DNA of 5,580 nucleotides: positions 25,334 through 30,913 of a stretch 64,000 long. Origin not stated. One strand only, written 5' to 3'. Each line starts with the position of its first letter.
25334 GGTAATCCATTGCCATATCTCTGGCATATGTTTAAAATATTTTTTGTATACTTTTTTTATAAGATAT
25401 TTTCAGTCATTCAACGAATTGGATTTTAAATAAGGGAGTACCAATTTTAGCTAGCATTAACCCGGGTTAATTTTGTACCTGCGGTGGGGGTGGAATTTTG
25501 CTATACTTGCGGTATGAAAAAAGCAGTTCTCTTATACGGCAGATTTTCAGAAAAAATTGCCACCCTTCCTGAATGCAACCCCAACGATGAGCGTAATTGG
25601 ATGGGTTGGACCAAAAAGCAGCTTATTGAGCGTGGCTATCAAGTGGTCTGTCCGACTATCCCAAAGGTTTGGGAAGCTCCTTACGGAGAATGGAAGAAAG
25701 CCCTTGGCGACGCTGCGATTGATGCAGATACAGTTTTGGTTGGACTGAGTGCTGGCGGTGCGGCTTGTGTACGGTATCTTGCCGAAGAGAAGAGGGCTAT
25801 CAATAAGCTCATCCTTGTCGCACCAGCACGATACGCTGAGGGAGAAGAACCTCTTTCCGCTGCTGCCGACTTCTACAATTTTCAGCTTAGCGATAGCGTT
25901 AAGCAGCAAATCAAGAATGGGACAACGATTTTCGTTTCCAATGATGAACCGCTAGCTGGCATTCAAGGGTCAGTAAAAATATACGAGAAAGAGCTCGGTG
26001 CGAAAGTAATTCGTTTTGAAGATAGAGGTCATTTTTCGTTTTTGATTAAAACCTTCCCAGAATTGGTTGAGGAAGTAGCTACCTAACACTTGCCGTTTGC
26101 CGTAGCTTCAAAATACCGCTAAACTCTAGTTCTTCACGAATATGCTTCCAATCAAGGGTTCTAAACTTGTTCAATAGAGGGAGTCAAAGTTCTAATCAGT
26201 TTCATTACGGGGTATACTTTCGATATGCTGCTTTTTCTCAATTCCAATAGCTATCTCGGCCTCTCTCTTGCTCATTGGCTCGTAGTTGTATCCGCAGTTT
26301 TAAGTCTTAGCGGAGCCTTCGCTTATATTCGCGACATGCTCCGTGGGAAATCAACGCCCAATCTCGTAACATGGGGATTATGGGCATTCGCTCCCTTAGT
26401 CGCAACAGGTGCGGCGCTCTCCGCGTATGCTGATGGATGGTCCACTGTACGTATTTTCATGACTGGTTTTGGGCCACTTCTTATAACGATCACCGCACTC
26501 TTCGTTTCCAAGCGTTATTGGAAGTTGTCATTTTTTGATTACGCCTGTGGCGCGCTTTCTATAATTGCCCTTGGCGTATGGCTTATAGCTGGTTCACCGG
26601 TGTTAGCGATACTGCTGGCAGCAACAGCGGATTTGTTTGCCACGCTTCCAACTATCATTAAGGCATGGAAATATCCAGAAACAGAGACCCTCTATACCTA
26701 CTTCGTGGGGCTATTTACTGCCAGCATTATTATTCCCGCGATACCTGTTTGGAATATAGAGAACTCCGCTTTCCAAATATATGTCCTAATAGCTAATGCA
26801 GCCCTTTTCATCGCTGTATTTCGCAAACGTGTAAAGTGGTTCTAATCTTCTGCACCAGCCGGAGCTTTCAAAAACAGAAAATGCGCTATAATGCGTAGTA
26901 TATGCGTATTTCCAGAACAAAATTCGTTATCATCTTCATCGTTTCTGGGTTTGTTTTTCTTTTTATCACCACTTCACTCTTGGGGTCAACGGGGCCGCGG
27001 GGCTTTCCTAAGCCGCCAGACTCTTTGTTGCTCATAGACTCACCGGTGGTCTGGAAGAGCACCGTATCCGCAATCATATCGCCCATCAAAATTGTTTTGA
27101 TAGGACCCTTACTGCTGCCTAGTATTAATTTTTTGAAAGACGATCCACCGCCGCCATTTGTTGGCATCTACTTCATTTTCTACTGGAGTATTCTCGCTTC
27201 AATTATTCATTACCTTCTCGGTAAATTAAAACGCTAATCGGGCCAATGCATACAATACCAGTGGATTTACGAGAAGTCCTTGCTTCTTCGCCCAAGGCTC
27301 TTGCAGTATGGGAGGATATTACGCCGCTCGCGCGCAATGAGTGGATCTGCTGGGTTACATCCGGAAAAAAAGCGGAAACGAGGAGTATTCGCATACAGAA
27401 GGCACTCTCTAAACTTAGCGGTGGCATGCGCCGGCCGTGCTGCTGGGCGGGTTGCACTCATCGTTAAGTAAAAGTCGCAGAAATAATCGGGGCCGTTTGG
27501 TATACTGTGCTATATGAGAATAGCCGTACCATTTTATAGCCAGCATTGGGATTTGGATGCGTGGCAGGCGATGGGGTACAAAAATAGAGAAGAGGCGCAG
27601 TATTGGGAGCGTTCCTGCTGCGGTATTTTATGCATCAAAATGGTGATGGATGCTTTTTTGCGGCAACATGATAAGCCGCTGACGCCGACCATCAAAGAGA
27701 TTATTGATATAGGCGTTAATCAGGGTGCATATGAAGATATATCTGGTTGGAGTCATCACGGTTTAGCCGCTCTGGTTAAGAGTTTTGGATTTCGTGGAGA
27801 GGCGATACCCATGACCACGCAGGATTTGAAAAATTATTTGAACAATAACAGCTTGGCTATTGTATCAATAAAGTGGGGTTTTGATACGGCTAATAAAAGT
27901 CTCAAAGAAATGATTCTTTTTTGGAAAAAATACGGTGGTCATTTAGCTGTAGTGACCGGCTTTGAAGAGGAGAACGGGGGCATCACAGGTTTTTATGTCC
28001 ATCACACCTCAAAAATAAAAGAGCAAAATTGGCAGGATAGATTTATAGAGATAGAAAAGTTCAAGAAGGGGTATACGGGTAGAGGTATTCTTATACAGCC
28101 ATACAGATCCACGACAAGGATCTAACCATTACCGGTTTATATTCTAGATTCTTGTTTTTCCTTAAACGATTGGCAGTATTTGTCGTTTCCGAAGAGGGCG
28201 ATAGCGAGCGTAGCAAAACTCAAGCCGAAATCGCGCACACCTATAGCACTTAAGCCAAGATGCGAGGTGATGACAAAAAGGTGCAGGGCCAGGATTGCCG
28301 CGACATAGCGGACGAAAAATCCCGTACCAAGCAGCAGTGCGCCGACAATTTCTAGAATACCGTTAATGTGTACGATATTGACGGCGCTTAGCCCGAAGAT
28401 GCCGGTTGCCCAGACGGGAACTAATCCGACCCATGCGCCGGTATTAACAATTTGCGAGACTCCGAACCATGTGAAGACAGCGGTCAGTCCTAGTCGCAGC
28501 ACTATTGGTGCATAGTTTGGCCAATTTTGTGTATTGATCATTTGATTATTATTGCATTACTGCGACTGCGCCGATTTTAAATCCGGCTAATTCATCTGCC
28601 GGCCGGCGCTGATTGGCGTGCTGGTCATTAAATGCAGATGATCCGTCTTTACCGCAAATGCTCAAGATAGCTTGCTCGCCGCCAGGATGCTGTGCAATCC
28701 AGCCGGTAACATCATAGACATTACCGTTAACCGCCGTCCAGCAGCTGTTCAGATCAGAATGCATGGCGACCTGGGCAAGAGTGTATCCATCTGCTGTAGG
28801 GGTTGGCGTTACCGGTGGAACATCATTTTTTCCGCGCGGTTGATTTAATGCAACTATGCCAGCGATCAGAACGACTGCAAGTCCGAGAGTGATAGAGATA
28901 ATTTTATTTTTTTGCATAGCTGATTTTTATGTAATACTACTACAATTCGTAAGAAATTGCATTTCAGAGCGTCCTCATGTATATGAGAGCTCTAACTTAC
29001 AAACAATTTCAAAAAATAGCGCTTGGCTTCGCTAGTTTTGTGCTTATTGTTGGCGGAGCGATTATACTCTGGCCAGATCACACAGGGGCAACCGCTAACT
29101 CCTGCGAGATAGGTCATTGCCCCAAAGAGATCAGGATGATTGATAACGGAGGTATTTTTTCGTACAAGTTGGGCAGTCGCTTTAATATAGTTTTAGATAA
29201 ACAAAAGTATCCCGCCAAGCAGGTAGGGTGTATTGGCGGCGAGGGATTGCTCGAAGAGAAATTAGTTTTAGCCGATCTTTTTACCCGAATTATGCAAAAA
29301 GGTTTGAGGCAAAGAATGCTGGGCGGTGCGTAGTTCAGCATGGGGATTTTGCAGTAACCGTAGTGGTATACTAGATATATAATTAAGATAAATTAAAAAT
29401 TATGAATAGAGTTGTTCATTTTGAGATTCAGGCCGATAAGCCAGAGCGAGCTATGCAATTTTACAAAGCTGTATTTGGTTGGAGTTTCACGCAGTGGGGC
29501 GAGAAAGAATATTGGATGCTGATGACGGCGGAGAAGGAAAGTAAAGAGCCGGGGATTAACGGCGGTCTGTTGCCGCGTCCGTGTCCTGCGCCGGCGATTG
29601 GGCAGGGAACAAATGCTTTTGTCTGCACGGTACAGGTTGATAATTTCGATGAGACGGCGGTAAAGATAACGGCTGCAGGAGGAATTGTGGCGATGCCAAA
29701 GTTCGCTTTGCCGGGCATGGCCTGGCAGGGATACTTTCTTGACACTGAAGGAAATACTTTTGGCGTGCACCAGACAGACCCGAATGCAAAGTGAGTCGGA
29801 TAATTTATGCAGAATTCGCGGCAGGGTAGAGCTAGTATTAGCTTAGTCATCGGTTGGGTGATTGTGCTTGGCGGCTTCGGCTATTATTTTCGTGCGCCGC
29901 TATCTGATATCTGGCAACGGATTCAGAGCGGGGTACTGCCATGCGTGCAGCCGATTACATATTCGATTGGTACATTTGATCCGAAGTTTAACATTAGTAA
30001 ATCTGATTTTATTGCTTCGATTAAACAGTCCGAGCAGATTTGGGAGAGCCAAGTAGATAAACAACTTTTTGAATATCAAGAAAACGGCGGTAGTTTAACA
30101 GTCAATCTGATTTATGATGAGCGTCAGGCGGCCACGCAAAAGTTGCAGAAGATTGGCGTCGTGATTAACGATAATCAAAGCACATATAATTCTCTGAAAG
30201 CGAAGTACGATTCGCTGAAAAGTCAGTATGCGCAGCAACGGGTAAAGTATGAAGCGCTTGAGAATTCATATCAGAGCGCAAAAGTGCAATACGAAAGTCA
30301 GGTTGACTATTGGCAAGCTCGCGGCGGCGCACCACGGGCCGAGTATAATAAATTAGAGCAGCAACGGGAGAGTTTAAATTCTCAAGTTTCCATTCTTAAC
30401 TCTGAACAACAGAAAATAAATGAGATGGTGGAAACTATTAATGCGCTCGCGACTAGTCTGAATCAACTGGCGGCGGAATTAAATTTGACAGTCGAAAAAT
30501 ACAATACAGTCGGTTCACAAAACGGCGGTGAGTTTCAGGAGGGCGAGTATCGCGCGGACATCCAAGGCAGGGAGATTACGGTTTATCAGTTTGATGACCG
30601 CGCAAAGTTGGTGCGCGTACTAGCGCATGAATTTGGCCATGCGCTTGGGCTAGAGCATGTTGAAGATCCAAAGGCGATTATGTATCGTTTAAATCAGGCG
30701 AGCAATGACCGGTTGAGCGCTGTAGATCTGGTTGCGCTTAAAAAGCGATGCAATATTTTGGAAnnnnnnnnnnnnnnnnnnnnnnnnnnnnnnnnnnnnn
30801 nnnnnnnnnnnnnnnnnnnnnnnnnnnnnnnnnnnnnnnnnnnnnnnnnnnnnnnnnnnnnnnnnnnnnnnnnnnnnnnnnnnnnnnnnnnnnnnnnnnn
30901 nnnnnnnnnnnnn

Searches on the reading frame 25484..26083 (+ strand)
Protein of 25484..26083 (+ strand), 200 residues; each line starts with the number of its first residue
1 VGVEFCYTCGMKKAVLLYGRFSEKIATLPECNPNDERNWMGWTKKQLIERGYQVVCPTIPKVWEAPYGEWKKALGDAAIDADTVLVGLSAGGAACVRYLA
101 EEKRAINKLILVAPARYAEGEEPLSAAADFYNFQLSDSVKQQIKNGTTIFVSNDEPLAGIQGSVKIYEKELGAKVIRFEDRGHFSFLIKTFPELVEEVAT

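Call 50: search_protein_families(library=pfam, proteins=[window:25484-26083:+], max_evalue=0.00001)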
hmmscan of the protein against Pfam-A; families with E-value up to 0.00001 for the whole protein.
window:25484-26083:+ (200 aa): 2 families
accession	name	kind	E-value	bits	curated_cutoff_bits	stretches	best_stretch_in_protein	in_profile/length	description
PF06821.19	Ser_hydrolase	-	1.5e-07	31.9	22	1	35-185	11-155/172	Serine hydrolase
PF00561.26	Abhydrolase_1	-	9.9e-06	25.8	25.8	0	76-121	64-111/245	alpha/beta hydrolase fold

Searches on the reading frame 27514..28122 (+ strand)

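Call 50: search_protein_families(library=pfam, proteins=[window:27514-28122:+], max_evalue=0.00001)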
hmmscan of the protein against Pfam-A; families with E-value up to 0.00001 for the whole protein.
window:27514-28122:+ (203 aa): 1 family
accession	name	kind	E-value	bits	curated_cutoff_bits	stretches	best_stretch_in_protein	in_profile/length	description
PF13529.12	Peptidase_C39_2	-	2.1e-06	28.8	24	1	4-163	2-140/143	Peptidase_C39 like family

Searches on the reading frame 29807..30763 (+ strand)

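Call 50: search_protein_families(library=pfam, proteins=[window:29807-30763:+], max_evalue=0.00001)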
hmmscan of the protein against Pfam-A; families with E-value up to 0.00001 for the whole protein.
window:29807-30763:+ (319 aa): 1 family
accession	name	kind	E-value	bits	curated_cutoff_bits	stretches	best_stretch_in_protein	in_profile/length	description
PF00413.30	Peptidase_M10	-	2.8e-10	40.7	24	1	147-308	102-151/159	Matrixin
